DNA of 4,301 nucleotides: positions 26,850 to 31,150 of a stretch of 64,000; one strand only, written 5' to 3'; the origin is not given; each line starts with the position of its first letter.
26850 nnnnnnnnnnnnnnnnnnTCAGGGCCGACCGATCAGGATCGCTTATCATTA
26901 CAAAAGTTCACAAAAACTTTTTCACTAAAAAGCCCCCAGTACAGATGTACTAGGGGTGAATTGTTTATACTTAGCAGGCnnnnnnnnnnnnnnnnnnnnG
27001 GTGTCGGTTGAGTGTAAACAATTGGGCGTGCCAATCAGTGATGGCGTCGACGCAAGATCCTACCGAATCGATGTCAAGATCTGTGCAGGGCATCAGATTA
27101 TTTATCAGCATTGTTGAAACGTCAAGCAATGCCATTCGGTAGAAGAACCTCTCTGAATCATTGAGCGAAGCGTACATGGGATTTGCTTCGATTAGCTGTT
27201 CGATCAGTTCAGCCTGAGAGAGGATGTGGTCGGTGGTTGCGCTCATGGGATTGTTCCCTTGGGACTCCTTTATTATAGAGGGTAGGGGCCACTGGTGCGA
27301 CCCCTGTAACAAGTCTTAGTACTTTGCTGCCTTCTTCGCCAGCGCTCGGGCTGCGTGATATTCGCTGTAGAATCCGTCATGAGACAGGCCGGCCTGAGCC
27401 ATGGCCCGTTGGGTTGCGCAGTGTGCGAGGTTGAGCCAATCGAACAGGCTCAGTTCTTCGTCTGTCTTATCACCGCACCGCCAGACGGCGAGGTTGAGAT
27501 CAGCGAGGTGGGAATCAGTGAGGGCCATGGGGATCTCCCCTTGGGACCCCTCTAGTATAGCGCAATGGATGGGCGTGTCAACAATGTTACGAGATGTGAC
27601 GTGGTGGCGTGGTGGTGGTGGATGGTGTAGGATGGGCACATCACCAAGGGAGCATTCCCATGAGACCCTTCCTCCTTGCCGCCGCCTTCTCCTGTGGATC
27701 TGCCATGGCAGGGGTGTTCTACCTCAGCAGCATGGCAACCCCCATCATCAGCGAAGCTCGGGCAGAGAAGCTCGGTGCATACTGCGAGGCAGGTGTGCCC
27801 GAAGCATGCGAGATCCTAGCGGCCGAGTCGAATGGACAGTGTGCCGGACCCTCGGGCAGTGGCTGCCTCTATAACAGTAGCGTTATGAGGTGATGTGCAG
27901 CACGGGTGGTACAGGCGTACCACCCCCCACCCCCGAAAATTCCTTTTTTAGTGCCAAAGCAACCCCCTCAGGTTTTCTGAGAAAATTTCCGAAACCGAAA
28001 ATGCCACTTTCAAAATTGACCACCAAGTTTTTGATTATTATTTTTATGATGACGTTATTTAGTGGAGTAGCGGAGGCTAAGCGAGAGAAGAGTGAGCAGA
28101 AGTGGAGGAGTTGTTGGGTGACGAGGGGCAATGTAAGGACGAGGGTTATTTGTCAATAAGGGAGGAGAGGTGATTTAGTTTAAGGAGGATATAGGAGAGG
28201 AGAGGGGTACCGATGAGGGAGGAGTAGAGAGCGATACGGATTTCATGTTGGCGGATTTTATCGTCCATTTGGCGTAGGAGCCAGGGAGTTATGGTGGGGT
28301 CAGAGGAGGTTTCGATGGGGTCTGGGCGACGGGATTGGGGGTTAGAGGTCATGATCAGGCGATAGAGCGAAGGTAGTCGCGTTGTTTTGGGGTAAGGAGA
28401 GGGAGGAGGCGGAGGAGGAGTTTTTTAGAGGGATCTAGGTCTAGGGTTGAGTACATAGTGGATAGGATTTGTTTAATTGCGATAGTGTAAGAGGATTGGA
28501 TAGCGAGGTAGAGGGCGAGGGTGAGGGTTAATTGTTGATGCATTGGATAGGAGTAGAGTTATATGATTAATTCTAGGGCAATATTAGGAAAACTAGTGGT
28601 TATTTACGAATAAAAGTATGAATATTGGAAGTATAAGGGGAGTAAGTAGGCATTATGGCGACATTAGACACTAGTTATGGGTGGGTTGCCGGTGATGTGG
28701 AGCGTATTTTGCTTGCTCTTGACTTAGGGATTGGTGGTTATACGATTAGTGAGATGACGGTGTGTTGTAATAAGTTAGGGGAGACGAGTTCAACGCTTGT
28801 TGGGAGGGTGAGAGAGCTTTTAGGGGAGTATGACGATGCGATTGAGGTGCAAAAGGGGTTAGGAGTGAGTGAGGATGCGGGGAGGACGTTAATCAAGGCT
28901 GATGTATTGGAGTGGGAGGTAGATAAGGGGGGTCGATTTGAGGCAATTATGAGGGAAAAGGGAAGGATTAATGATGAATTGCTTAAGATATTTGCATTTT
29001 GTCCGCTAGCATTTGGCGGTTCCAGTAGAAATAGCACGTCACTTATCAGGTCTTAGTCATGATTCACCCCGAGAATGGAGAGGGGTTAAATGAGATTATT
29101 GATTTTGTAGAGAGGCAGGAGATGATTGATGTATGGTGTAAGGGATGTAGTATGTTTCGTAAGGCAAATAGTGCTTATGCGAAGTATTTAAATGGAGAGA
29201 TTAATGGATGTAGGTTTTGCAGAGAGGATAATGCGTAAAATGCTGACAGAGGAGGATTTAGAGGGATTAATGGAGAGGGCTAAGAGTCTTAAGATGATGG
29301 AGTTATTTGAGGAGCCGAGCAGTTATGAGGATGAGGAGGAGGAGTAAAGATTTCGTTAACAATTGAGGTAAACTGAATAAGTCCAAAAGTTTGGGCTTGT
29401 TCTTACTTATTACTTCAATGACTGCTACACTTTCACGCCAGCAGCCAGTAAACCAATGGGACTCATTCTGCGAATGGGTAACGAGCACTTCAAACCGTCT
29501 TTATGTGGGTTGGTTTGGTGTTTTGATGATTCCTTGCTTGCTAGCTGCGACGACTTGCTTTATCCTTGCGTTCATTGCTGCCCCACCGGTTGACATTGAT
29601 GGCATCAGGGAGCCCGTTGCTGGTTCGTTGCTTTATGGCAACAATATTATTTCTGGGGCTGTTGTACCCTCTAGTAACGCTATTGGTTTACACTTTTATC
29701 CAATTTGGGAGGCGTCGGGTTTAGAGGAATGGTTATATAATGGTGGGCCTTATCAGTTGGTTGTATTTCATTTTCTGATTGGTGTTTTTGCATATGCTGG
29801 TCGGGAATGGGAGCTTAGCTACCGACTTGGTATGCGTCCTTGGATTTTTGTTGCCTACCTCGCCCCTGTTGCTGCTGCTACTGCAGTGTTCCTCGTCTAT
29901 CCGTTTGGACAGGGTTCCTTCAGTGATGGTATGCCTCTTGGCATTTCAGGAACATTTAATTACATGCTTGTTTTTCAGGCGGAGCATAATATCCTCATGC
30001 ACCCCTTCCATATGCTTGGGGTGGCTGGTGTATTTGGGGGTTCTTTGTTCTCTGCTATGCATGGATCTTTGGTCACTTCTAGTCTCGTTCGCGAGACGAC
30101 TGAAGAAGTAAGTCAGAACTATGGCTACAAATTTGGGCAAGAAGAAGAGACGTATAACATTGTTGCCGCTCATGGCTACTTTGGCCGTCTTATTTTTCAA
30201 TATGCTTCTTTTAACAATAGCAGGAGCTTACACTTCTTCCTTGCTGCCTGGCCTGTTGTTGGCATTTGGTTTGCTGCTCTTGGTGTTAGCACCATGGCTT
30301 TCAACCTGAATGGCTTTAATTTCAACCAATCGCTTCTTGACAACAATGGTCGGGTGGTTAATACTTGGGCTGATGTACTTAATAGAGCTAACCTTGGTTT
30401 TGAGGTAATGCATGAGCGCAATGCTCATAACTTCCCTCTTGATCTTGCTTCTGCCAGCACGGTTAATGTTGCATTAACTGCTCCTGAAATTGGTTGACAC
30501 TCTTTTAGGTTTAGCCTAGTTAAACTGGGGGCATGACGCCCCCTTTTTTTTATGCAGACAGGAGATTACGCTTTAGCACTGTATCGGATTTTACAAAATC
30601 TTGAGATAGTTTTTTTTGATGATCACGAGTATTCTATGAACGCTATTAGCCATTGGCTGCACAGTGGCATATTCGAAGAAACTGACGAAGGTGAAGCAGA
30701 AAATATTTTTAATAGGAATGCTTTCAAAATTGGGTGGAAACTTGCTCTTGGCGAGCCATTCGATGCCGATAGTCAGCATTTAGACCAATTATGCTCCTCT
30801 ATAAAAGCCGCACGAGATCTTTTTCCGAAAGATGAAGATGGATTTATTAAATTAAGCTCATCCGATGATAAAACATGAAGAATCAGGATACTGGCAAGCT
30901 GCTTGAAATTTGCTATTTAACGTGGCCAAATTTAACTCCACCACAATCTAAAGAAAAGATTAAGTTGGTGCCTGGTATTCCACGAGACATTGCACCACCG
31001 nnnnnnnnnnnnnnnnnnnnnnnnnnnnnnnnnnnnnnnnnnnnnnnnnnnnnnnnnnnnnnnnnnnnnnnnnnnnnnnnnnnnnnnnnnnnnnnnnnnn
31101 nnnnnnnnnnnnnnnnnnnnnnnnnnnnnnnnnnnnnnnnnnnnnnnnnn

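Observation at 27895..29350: Mirror-image C-depleted segment upstream of psbA that spans non-coding DNA and genes of one strand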

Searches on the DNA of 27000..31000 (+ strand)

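Call 5: search_dna_similar(query=window:27000-31000:+, collection=phages, mode=near)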
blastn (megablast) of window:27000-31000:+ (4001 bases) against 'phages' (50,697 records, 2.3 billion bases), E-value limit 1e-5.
Records with a match: 12; places in all: 12; records where one place covers at least 80% of the query: 0.
Best place of each record, by identity: 60-80% 12.
By first word of the organism name: Cyanophage 8; Synechococcus 3; Prochlorococcus 1.
By host as written in the record: Synechococcus sp. 3; Synechococcus sp. CC9605 2; Parasynechococcus marenigrum WH 8102 2; Prochlorococcus sp. MIT9515 2; Prochlorococcus sp. NATL2A 2; Prochlorococcus marinus MIT9515 1.
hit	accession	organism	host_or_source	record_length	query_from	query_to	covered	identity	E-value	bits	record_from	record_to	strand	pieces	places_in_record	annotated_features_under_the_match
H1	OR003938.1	Synechococcus phage DSL-LC03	Synechococcus sp.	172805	2417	3455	26%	75.3%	4e-132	479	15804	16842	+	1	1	photosystem II q(b) protein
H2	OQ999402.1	Synechococcus phage DSL-LC07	Synechococcus sp.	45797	2467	3455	25%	74.6%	3e-114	420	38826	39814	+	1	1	photosystem II D1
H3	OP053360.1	Cyanophage S-TIM66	Synechococcus sp. CC9605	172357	2500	3449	24%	75.7%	3e-129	470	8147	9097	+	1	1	PsbA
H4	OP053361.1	Cyanophage S-TIM61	Synechococcus sp. CC9605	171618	2500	3449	24%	75.7%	3e-129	470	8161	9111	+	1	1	PsbA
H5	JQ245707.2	Cyanophage S-TIM5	Parasynechococcus marenigrum WH 8102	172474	2500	3449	24%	75.5%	6e-126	459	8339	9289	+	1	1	PsbA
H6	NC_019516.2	Cyanophage S-TIM5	Parasynechococcus marenigrum WH 8102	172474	2500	3449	24%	75.5%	6e-126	459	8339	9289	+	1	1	photosystem II D1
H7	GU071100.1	Cyanophage 9515-10a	Prochlorococcus sp. MIT9515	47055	2494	3455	24%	72.7%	3e-79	303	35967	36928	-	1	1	photosystem II reaction center protein PsbA/D1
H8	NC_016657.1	Cyanophage 9515-10a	Prochlorococcus sp. MIT9515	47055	2494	3455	24%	72.7%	3e-79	303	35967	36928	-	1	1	photosystem II D1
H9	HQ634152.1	Prochlorococcus phage P-SSP6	Prochlorococcus marinus MIT9515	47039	2494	3455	24%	72.6%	1e-77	298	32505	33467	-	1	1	none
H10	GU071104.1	Cyanophage NATL2A-133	Prochlorococcus sp. NATL2A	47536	2494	3455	24%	72.5%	6e-76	292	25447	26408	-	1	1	photosystem II reaction center protein PsbA/D1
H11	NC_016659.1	Cyanophage NATL2A-133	Prochlorococcus sp. NATL2A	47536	2494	3455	24%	72.5%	6e-76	292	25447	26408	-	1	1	photosystem II D1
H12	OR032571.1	Synechococcus phage DSL-LC02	Synechococcus sp.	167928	3085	3498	10%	75.8%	8e-50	206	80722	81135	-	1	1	photosystem II D1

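Call 31: search_rna_families(source=window, start=27000, end=30000, threshold=evalue, max_evalue=1)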
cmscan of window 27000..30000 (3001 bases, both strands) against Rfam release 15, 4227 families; matches with E-value up to 1: 0.
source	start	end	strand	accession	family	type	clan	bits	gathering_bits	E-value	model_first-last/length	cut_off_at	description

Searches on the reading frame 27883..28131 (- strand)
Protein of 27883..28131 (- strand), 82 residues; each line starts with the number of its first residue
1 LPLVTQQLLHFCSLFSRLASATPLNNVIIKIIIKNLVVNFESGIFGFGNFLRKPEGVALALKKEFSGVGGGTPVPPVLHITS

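Call 9: search_protein_families(library=phrogs, proteins=[window:27883-28131:-], max_evalue=0.1)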
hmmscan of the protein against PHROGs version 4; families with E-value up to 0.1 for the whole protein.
window:27883-28131:- (82 aa): 0 families

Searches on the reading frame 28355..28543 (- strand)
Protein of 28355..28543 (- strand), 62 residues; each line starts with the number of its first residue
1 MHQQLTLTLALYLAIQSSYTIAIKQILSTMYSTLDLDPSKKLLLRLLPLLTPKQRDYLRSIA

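Call 9: search_protein_families(library=phrogs, proteins=[window:28355-28543:-], max_evalue=0.1)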
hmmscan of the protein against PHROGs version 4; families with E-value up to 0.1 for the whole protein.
window:28355-28543:- (62 aa): 0 families

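Call 21: find_related_loci(query=window:28358-28543:-, collection=viral_contigs, flank=4000)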
Query window:28358-28543:- (62 aa) in viral_contigs; peptide patterns used: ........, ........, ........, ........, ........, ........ (x = any residue, [..] = any of these).
332 stretches matched a pattern, but none encodes a relative of the query by tblastn (E <= 1e-3).

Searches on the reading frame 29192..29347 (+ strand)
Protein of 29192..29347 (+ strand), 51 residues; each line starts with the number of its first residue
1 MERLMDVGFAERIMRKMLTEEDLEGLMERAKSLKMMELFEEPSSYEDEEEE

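Call 9: search_protein_families(library=phrogs, proteins=[window:29192-29347:+], max_evalue=0.1)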
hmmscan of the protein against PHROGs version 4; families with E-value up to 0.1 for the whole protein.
window:29192-29347:+ (51 aa): 1 family
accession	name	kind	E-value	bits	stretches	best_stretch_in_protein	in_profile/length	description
phrog_2505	-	unknown function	0.0027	18.6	1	24-50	11-38/56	-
